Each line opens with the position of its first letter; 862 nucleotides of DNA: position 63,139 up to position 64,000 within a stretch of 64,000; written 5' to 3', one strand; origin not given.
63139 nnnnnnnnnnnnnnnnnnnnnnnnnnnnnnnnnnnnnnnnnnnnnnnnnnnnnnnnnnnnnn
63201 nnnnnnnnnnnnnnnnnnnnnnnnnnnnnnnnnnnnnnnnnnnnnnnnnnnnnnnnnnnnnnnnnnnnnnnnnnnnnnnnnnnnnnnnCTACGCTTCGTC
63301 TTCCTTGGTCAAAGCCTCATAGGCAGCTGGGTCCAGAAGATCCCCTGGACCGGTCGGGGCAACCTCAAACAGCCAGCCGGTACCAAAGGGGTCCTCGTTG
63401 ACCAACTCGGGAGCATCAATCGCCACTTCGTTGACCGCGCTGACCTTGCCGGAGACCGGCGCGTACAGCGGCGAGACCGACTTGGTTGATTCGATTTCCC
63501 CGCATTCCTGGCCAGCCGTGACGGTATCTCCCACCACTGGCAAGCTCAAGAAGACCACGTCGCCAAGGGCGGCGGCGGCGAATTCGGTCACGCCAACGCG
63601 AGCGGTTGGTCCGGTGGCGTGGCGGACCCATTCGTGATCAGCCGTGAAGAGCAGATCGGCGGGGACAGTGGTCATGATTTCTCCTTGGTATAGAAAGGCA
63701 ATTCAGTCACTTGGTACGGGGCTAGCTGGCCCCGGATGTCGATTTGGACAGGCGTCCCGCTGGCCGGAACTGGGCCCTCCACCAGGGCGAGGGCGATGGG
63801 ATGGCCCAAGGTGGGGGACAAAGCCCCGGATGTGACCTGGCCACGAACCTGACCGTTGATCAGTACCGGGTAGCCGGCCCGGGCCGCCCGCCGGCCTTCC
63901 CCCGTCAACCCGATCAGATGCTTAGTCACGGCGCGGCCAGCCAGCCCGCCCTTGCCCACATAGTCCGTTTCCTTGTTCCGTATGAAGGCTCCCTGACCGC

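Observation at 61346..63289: Uninterrupted 647-codon ORF that is half GcvP and half TsaE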

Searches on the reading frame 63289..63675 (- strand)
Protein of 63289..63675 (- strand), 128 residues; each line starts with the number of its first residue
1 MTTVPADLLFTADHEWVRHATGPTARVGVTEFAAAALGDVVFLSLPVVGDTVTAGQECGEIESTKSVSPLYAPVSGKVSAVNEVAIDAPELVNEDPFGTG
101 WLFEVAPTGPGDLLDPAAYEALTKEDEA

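Call 3: search_protein_families(library=pfam, proteins=[window:63289-63675:-], max_evalue=0.01)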
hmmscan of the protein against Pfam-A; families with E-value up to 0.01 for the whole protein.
window:63289-63675:- (128 aa): 3 families
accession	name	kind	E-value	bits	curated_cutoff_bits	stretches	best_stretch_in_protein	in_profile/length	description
PF01597.25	GCV_H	-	3.2e-34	117.9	22.2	1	9-120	2-116/122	Glycine cleavage H-protein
PF13375.12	RnfC_N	-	1.6e-05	25.3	25.6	1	48-90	48-89/101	RnfC Barrel sandwich hybrid domain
PF00364.28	Biotin_lipoyl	-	0.00012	22.3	22.1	1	45-81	20-56/73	Biotin-requiring enzyme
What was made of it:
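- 63289..63675 (-): gcvH, intact. Pfam GCV_H, E 3e-34 (call 3).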

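Call 41: find_encoding_contigs(protein=window:63289-63675:-, flank=10000, max_places=10)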
Protein window:63289-63675:- (128 aa): no gene with exactly this product is on record in the collection.

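Call 50: list_cluster_members(proteins=[window:63289-63675:-, window:60404-61342:-, window:57781-58479:-, window:57347-57784:-, window:55800-56843:-, window:54490-55632:+, window:53210-54493:+, window:41985-45452:-, window:46558-48213:-, window:25634-27262:-])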
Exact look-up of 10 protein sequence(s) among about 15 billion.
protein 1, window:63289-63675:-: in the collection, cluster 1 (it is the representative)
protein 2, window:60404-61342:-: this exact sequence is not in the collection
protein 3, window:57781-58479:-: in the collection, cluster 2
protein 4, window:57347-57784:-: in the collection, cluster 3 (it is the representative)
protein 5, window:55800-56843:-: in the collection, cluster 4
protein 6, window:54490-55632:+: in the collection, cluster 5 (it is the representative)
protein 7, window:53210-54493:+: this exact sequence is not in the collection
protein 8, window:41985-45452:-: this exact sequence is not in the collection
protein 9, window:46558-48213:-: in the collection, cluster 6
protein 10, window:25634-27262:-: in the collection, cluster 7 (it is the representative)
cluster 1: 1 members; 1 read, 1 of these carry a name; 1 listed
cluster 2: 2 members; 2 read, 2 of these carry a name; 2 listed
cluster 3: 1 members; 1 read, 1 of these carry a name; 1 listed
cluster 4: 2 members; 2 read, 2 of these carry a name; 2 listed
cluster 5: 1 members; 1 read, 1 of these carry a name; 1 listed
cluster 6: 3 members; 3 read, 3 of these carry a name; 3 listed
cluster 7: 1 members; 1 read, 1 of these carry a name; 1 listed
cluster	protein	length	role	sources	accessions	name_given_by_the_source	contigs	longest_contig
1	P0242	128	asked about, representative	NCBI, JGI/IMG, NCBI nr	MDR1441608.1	MAG: glycine cleavage system protein GcvH [Bifidobacteriaceae bacterium] | glycine cleavage system H protein | glycine cleavage system protein GcvH [Bifidobacteriaceae bacterium]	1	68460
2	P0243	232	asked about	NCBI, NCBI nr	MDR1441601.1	MAG: tRNA (adenosine(37)-N6)-threonylcarbamoyltransferase complex dimerization subunit ... | tRNA (adenosine(37)-N6)-threonylcarbamoyltransferase complex dimerization subunit type 1 ...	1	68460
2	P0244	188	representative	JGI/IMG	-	tRNA threonylcarbamoyladenosine biosynthesis protein TsaB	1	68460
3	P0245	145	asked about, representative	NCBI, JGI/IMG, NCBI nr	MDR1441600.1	MAG: ribosomal protein S18-alanine N-acetyltransferase [Bifidobacteriaceae bacterium] | ribosomal-protein-alanine N-acetyltransferase | ribosomal protein S18-alanine N-acetyltransferase [Bifidobacteriaceae bacterium]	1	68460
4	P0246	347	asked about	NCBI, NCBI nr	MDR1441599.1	MAG: tRNA (adenosine(37)-N6)-threonylcarbamoyltransferase complex transferase subunit ... | tRNA (adenosine(37)-N6)-threonylcarbamoyltransferase complex transferase subunit TsaD ...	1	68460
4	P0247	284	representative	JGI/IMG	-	N6-L-threonylcarbamoyladenine synthase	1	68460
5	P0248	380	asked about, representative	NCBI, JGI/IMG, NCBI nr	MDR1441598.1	MAG: glutamate--cysteine ligase [Bifidobacteriaceae bacterium] | carboxylate-amine ligase | glutamate--cysteine ligase [Bifidobacteriaceae bacterium]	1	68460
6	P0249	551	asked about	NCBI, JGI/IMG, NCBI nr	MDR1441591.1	MAG: ABC transporter permease subunit [Bifidobacteriaceae bacterium] | arabinogalactan oligomer/maltooligosaccharide transport system permease protein | ABC transporter permease subunit [Bifidobacteriaceae bacterium]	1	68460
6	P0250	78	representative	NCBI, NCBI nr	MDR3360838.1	MAG: sugar ABC transporter permease, partial [Bifidobacteriaceae bacterium] | sugar ABC transporter permease [Bifidobacteriaceae bacterium]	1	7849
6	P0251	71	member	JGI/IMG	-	arabinogalactan oligomer/maltooligosaccharide transport system permease protein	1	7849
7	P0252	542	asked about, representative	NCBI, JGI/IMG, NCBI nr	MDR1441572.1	MAG: F0F1 ATP synthase subunit alpha [Bifidobacteriaceae bacterium] | F-type H+-transporting ATPase subunit alpha | F0F1 ATP synthase subunit alpha [Bifidobacteriaceae bacterium]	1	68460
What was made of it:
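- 63289..63675 (-): NCBI MDR1441608.1 (call 50).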

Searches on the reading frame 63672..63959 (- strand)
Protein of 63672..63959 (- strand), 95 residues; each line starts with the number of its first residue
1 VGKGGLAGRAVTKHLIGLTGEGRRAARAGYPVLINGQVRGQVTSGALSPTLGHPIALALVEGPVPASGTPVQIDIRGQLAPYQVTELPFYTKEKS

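Call 49: search_protein_families(library=pfam, proteins=[window:63672-63959:-], max_evalue=0.001)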
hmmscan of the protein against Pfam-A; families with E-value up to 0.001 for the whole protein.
window:63672-63959:- (95 aa): 1 family
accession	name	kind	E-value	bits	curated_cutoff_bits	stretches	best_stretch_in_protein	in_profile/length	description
PF08669.17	GCV_T_C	-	1e-21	77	25.9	1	13-90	1-79/80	Glycine cleavage T-protein C-terminal barrel domain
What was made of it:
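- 63672..64000 (-): 3' end of gcvT; the gene runs off the window edge. Pfam GCV_T_C, E 1e-21 (call 49).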
